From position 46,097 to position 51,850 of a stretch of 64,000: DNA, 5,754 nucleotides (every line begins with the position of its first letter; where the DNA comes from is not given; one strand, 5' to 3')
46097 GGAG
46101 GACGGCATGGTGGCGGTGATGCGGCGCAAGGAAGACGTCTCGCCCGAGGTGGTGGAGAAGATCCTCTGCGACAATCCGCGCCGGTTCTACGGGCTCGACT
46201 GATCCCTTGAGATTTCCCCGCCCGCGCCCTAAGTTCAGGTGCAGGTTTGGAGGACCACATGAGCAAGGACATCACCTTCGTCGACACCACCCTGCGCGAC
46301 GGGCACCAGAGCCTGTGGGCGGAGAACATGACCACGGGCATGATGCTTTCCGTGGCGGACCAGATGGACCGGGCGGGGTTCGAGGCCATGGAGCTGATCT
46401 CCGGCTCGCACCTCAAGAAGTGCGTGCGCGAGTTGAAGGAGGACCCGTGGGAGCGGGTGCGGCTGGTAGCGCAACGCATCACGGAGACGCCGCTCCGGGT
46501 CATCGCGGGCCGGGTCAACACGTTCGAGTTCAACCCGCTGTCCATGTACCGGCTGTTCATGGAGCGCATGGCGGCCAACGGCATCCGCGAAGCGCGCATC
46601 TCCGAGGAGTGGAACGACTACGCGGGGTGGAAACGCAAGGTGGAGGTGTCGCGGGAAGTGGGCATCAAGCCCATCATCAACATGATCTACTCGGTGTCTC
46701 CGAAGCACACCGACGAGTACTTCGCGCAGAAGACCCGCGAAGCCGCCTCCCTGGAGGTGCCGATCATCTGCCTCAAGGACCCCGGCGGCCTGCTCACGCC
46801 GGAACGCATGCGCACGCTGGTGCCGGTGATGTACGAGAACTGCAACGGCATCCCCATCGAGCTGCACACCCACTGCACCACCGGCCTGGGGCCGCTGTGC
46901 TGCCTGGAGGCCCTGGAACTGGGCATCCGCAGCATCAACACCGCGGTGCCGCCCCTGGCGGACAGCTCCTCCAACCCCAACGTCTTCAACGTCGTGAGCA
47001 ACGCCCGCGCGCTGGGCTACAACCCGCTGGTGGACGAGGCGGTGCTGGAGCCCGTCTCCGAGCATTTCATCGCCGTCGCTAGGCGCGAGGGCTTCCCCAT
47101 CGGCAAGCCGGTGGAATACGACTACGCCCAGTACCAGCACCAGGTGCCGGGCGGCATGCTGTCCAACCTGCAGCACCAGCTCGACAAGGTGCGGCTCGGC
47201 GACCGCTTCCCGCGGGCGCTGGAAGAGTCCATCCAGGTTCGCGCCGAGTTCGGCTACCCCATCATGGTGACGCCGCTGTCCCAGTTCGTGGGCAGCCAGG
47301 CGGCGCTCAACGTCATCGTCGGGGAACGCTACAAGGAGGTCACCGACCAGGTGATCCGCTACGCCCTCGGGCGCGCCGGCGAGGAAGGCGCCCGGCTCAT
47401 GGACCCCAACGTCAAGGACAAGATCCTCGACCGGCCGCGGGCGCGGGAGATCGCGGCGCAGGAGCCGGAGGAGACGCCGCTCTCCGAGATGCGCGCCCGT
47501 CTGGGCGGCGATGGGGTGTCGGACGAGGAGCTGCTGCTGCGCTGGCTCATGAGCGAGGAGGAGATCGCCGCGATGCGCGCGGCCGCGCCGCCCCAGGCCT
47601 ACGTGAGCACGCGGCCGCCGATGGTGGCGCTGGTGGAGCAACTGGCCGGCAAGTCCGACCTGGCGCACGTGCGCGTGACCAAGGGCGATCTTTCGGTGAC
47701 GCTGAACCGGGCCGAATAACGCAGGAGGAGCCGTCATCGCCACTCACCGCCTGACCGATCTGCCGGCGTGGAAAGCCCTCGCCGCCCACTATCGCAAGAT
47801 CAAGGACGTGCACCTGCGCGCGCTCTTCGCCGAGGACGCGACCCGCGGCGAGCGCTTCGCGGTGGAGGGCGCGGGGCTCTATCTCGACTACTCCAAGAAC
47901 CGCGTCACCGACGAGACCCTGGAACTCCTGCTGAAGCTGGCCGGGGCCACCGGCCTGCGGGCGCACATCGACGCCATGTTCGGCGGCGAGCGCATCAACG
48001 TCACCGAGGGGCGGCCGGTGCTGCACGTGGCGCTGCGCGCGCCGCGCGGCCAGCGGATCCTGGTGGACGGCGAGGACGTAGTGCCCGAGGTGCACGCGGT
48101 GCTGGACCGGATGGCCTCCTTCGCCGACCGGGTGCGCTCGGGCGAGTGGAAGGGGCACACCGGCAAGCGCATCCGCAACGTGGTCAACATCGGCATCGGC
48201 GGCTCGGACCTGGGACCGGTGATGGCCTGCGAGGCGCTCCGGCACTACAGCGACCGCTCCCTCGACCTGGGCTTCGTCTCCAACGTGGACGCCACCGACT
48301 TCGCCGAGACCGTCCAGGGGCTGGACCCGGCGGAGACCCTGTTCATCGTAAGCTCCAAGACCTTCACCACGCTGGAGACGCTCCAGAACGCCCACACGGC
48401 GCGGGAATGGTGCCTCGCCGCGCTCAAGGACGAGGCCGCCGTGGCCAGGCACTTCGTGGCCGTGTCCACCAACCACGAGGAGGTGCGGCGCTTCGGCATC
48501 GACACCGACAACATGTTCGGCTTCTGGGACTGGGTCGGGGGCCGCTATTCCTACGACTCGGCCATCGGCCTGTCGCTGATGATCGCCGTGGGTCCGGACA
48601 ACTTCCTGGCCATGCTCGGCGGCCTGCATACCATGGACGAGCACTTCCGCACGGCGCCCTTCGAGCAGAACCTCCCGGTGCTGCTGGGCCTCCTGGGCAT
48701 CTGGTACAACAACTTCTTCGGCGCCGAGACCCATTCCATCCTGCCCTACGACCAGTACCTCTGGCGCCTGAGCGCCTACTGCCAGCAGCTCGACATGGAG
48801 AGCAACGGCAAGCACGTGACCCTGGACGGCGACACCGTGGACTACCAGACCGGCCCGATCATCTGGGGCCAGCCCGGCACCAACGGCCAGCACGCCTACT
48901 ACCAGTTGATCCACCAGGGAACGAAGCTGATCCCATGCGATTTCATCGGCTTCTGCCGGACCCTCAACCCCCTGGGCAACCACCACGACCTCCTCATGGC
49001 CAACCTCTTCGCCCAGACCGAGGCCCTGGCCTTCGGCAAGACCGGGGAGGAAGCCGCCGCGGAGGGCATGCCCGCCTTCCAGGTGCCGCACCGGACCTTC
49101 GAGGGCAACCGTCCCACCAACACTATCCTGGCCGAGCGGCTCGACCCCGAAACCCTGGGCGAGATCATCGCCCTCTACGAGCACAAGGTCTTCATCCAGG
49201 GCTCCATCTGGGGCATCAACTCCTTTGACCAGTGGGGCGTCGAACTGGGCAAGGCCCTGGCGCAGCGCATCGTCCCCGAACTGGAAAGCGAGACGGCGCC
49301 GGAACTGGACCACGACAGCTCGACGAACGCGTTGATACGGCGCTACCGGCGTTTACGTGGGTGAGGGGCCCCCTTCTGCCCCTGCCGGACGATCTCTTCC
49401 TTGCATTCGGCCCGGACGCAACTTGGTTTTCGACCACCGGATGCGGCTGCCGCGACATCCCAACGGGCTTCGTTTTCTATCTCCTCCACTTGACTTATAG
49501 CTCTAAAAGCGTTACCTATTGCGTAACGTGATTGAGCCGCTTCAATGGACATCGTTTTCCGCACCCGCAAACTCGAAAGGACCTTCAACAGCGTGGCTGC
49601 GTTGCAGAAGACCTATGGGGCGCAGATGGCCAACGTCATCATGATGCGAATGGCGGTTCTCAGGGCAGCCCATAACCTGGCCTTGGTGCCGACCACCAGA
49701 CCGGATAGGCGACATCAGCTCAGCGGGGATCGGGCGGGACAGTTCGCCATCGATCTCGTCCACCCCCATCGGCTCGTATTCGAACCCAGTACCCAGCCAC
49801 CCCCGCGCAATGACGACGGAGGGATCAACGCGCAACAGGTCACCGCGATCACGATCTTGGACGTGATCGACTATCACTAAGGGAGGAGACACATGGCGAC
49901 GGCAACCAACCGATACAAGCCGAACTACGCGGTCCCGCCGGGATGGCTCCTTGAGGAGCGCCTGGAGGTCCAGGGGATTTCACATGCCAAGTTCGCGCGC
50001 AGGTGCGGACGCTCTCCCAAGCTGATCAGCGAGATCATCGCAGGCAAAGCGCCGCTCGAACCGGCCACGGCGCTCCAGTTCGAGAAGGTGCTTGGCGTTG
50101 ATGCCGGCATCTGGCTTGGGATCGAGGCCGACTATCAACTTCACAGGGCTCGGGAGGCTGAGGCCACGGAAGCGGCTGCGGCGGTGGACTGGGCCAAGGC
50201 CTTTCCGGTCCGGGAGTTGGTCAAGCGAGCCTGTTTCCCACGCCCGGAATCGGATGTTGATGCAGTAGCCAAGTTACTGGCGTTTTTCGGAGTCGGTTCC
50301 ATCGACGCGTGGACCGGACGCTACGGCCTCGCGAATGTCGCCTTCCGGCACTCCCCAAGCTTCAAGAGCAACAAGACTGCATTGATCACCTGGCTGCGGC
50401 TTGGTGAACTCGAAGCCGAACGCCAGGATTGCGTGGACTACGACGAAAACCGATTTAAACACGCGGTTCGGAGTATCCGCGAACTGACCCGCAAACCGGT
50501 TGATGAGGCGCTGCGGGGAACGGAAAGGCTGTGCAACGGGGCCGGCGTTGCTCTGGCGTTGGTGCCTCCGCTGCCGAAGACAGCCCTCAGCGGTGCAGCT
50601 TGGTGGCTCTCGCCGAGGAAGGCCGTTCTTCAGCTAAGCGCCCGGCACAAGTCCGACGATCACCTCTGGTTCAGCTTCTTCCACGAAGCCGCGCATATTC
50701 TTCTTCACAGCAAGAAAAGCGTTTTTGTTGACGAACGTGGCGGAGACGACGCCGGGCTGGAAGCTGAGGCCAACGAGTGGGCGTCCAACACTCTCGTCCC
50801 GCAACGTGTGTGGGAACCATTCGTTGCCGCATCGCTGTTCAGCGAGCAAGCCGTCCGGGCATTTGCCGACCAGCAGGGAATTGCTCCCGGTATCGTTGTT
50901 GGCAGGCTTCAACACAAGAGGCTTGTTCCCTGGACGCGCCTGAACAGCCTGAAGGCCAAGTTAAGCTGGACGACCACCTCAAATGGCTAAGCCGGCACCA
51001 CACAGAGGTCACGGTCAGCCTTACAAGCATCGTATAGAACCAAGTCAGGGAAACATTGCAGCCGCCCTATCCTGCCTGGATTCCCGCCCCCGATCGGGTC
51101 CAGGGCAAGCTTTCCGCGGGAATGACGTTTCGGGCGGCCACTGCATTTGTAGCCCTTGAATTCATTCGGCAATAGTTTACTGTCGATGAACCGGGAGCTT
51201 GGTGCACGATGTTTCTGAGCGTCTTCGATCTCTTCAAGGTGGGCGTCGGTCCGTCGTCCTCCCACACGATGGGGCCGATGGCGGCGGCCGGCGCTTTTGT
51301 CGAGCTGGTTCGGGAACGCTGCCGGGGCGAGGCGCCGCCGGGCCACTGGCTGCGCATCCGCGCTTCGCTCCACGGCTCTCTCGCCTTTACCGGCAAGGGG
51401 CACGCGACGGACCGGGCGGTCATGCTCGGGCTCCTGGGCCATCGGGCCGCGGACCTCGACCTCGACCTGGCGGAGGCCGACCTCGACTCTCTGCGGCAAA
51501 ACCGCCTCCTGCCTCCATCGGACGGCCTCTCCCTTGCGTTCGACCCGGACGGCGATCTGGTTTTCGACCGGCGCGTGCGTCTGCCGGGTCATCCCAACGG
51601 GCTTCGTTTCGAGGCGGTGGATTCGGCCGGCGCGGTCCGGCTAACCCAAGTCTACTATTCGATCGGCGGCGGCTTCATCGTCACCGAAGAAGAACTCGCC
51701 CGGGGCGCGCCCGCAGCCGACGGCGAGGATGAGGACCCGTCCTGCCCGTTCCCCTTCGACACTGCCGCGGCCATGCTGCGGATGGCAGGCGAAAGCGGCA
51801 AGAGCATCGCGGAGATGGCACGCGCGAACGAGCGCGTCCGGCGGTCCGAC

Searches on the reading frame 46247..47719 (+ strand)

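Call 5: search_protein_families(library=pfam, proteins=[window:46247-47719:+])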
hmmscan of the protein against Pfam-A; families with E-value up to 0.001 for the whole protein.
window:46247-47719:+ (490 aa): 2 families
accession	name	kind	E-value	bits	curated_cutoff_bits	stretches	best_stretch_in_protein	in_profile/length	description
PF02436.23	PYC_OADA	-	2.6e-26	93.1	27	1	296-431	2-149/201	Conserved carboxylase domain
PF00682.25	HMGL-like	-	8.9e-16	58.5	29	2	149-264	134-250/260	HMGL-like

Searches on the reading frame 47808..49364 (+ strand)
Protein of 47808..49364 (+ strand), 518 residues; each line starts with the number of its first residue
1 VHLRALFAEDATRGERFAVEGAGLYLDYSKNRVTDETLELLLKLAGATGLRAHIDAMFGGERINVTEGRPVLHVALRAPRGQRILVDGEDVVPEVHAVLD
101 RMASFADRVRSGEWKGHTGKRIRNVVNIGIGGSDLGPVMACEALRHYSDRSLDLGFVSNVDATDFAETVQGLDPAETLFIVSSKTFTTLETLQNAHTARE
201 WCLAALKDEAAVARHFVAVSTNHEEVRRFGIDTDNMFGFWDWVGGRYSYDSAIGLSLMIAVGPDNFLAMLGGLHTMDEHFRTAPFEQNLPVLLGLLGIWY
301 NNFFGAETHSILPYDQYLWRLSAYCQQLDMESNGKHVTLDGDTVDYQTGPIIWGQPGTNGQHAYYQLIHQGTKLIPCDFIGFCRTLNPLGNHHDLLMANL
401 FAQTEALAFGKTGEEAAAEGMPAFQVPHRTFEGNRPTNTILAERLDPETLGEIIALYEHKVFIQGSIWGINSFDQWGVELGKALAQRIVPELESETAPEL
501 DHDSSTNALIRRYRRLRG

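Call 5: search_protein_families(library=pfam, proteins=[window:47808-49364:+])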
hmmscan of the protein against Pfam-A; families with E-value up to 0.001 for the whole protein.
window:47808-49364:+ (518 aa): 1 family
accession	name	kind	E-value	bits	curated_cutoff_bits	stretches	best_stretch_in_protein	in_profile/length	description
PF00342.24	PGI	-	1.2e-225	750.1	22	1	27-510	1-486/486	Phosphoglucose isomerase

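Call 59: find_encoding_contigs(protein=window:47808-49364:+, flank=5000, max_places=10)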
Protein window:47808-49364:+ (518 aa): 3 contigs read that carry it; 2 places shown.
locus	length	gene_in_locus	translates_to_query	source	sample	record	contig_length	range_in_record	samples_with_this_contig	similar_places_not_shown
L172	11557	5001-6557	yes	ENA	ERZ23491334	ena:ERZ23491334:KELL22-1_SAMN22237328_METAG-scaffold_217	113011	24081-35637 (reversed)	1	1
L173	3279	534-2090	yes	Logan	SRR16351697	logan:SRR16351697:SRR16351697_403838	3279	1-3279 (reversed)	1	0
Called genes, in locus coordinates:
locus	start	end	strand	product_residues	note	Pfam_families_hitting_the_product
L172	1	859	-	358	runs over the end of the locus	PF04909:Amidohydro_2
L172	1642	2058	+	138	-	PF15970:HicB-like_2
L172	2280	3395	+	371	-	PF04909:Amidohydro_2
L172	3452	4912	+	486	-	PF00682:HMGL-like, PF02436:PYC_OADA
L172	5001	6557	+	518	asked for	PF00342:PGI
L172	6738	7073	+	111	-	-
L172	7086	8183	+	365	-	PF06114:Peptidase_M78 (weak)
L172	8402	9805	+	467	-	PF03315:SDH_beta, PF03313:SDH_alpha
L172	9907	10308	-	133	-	PF03928:HbpS-like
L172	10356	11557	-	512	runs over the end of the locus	PF00501:AMP-binding, PF13193:AMP-binding_C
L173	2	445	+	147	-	?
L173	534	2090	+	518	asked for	PF00342:PGI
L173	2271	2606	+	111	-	-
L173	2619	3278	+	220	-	?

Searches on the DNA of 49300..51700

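Call 55: search_rna_families(source=window, start=49300, end=51700, threshold=evalue, max_evalue=1)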
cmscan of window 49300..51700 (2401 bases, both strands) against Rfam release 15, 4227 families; matches with E-value up to 1: 0.
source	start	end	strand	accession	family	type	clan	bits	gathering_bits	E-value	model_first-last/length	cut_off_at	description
